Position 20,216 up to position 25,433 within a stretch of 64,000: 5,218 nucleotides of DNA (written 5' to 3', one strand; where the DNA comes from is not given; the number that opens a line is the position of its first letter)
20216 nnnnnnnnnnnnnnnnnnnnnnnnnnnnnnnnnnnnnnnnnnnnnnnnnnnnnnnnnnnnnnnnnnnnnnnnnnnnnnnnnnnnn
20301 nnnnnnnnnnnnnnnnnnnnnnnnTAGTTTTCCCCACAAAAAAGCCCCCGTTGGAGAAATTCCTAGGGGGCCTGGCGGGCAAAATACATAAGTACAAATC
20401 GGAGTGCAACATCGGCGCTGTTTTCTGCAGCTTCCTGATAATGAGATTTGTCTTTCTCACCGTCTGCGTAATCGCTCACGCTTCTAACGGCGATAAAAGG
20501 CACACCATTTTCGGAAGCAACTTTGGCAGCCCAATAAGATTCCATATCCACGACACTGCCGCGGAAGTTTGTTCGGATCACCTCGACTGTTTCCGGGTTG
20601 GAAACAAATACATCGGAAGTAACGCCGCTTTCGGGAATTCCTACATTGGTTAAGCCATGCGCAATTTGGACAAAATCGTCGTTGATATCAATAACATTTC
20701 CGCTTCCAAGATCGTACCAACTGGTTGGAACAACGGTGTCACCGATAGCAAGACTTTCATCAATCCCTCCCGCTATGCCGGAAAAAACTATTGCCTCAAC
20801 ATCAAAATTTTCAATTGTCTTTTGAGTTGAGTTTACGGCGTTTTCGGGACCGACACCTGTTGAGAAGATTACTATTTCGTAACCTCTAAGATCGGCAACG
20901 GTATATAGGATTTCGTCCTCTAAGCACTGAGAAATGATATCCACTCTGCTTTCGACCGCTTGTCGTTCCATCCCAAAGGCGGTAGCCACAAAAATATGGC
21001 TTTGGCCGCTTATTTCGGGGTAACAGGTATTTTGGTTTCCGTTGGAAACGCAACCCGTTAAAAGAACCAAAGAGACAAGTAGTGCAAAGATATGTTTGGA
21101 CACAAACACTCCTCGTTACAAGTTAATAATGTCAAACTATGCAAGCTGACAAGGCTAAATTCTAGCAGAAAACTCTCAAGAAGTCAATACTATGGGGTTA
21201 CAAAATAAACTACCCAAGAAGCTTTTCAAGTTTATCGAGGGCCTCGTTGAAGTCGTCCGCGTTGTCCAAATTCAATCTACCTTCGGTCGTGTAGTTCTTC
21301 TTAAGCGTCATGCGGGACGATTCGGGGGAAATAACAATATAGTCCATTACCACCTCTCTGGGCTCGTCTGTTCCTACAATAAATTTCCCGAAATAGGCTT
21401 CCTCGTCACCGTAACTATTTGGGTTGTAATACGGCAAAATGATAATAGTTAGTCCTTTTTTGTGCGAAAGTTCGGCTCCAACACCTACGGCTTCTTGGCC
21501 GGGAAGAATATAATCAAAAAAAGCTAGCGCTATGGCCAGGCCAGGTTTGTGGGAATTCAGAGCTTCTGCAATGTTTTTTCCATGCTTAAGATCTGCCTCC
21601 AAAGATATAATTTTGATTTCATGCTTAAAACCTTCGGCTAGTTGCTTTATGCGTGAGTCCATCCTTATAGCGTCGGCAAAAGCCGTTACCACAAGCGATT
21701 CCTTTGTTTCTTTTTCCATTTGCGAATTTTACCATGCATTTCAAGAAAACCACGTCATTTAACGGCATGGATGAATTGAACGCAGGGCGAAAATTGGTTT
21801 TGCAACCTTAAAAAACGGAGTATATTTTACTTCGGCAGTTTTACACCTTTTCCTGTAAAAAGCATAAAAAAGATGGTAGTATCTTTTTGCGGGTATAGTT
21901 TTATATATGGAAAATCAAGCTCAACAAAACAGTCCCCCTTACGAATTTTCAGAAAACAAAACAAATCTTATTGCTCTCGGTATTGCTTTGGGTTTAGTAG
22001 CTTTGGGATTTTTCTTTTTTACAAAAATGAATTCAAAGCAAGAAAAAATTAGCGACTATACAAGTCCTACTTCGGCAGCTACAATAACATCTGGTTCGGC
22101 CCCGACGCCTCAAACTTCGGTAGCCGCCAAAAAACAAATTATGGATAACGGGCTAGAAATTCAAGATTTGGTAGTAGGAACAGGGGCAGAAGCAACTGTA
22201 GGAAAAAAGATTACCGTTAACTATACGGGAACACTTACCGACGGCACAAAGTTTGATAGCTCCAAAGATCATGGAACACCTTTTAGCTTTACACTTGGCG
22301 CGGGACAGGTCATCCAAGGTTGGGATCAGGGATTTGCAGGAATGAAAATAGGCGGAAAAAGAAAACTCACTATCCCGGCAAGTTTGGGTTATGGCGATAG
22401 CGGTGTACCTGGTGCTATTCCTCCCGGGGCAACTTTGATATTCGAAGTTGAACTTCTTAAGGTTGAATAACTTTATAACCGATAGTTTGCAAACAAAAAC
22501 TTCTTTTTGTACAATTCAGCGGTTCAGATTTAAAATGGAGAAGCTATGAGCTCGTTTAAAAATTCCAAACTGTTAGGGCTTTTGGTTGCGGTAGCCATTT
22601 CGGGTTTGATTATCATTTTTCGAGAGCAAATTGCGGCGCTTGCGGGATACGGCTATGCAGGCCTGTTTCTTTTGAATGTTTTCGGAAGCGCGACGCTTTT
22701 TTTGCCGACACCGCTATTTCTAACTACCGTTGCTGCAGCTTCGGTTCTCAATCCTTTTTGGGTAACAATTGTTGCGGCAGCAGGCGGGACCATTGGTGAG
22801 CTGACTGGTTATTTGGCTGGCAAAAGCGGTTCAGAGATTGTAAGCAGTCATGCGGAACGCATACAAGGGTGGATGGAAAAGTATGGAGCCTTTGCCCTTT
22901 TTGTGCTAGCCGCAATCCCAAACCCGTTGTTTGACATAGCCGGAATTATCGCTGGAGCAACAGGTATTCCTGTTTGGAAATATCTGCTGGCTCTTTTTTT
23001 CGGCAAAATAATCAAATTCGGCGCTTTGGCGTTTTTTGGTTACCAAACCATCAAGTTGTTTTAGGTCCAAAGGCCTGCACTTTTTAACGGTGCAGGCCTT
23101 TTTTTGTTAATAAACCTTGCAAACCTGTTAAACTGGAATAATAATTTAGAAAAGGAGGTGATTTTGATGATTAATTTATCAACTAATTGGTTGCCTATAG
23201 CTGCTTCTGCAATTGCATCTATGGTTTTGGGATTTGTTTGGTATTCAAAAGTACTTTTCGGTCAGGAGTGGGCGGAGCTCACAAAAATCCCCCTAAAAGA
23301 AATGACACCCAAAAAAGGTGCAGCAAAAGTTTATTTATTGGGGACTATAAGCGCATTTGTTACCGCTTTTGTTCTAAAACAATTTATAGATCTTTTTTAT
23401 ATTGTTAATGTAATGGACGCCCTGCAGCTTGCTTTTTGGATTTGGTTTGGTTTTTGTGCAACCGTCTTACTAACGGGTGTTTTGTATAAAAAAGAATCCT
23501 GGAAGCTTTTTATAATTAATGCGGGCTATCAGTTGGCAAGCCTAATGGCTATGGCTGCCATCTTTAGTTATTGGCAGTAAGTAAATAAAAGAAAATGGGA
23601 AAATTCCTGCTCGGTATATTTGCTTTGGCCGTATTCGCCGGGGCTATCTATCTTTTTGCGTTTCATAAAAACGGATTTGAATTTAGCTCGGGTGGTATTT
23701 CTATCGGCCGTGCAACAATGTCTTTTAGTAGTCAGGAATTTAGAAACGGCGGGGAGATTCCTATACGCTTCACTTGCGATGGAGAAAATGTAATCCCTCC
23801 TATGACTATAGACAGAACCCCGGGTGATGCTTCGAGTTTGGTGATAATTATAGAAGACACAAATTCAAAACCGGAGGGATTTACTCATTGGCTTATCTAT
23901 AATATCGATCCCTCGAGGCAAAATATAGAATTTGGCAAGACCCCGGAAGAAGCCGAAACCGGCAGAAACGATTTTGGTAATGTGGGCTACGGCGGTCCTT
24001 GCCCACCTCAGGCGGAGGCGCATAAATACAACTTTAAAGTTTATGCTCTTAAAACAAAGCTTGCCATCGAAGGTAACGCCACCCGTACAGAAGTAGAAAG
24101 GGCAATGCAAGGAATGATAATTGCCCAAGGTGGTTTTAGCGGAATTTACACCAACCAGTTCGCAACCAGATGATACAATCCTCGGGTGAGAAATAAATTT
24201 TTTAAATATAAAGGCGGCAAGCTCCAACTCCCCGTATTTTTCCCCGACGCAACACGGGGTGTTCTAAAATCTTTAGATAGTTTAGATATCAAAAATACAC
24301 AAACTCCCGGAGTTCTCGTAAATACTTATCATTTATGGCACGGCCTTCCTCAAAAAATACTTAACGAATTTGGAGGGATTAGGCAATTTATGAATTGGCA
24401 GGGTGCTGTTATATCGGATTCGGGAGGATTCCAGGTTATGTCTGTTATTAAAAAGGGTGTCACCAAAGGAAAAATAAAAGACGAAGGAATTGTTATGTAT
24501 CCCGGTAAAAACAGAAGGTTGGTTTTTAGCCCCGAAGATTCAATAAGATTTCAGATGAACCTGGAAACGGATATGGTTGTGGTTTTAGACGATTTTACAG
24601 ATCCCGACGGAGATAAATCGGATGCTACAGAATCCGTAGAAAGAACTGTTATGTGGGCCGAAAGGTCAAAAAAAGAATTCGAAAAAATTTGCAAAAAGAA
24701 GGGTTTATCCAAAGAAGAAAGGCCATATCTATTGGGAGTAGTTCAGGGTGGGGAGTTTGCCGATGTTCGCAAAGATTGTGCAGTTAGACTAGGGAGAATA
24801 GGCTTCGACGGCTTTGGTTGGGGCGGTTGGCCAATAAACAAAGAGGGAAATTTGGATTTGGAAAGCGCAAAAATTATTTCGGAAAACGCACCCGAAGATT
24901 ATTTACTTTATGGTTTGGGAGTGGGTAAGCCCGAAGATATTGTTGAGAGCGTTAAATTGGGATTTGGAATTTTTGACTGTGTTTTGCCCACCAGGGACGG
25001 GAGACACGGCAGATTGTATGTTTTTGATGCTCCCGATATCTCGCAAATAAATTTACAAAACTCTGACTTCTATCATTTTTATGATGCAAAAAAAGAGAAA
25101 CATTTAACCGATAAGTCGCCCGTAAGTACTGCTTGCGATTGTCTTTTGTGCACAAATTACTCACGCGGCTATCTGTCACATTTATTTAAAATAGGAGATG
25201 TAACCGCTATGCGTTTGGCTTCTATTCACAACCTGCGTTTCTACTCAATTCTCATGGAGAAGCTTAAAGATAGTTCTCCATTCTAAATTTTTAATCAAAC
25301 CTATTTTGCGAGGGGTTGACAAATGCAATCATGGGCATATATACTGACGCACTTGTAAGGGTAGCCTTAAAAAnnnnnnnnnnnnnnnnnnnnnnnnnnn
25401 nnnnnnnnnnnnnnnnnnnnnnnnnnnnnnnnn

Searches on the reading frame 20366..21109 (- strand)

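Call 51: search_protein_families(library=pfam, proteins=[window:20366-21109:-], max_evalue=0.001)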
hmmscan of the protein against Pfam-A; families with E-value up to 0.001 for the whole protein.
window:20366-21109:- (248 aa): 1 family
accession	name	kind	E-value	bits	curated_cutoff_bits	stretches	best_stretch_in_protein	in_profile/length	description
PF01048.26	PNP_UDP_1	-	1.1e-29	103.9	25.1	2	163-239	148-232/233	Phosphorylase superfamily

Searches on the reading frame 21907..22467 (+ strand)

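Call 79: search_protein_families(library=pfam, proteins=[window:21907-22467:+], max_evalue=0.01)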
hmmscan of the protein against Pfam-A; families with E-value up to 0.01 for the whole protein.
window:21907-22467:+ (187 aa): 1 family
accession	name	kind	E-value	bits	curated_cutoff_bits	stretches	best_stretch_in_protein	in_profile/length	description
PF00254.34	FKBP_C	-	3.5e-35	120.6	21.1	1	95-184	3-94/94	FKBP-type peptidyl-prolyl cis-trans isomerase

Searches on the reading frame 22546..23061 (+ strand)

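Call 79: search_protein_families(library=pfam, proteins=[window:22546-23061:+], max_evalue=0.01)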
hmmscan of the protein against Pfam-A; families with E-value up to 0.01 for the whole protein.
window:22546-23061:+ (172 aa): 1 family
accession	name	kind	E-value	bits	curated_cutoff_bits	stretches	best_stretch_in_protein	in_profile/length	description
PF09335.16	VTT_dom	-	1.1e-17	65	33.9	1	58-167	4-123/123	VTT domain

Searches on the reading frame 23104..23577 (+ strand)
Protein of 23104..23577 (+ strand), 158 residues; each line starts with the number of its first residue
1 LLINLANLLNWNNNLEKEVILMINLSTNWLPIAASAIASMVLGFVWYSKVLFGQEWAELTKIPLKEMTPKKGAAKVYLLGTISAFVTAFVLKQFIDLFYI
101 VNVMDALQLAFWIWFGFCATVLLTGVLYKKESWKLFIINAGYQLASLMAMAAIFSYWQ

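Call 79: search_protein_families(library=pfam, proteins=[window:23104-23577:+], max_evalue=0.01)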
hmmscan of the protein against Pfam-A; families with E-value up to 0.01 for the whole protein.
window:23104-23577:+ (158 aa): 1 family
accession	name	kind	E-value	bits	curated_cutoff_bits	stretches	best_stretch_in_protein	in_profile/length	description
PF08570.15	DUF1761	-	1.9e-26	93.2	31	1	31-154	2-122/123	Protein of unknown function (DUF1761)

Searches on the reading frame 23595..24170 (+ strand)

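Call 79: search_protein_families(library=pfam, proteins=[window:23595-24170:+], max_evalue=0.01)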
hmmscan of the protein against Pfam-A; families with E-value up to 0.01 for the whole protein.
window:23595-24170:+ (192 aa): 1 family
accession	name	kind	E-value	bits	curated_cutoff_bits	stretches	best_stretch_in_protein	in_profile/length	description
PF01161.25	PBP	-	1.4e-29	103.6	24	1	55-185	2-135/135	Phosphatidylethanolamine-binding protein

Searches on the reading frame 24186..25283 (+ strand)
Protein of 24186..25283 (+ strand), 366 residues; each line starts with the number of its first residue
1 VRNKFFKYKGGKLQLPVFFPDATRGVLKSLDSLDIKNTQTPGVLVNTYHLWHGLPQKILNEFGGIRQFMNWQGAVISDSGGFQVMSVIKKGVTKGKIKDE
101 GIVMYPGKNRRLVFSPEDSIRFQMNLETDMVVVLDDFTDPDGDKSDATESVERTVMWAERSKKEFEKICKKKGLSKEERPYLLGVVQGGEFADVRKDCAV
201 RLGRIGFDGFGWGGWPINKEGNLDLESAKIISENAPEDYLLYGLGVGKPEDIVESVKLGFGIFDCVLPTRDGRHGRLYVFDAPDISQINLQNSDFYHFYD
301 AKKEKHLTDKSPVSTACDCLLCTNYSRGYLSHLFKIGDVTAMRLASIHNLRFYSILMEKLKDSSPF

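Call 27: search_protein_families(library=pfam, proteins=[window:24186-25283:+], max_evalue=0.01)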
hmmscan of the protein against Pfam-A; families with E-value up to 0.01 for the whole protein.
window:24186-25283:+ (366 aa): 1 family
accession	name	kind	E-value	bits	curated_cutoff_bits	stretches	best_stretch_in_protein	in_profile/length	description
PF01702.25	TGT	-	2.2e-83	280.7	26.3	1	7-362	9-337/357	Queuine tRNA-ribosyltransferase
